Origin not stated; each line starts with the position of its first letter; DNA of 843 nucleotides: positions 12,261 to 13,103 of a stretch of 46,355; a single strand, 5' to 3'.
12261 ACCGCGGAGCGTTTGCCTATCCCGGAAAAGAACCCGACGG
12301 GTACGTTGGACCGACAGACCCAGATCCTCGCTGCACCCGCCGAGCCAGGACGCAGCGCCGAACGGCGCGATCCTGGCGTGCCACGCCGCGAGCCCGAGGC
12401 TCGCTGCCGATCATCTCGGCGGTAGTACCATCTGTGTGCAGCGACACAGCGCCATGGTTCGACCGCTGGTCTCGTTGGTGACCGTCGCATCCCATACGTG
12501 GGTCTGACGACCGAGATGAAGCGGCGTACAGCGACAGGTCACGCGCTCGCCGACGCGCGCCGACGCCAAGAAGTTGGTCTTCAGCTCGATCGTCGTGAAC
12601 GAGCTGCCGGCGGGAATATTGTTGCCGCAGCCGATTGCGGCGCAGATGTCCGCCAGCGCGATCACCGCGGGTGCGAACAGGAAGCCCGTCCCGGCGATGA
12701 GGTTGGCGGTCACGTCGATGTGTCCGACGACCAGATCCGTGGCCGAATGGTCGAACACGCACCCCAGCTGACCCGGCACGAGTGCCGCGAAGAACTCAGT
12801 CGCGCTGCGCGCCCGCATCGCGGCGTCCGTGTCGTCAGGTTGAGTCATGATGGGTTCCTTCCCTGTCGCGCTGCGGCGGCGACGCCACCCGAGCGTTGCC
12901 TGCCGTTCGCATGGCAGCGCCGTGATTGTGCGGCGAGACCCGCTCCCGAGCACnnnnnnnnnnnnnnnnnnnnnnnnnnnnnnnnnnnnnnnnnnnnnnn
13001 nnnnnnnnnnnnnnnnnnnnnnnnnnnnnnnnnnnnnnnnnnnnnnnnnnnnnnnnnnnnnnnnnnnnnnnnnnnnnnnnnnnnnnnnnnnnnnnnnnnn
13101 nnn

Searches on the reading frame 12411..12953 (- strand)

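Call 21: search_protein_families(library=pfam, proteins=[window:12411-12953:-], max_evalue=0.001)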
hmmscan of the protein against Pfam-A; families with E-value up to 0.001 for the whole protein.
window:12411-12953:- (180 aa): 2 families
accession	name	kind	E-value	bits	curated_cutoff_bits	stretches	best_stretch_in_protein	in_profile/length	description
PF03061.28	4HBT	-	2.1e-16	60.4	20.6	1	90-164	2-76/79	Thioesterase superfamily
PF13622.12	4HBT_3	-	6e-05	23.6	24.3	1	119-170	31-78/83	Acyl-CoA thioesterase N-terminal domain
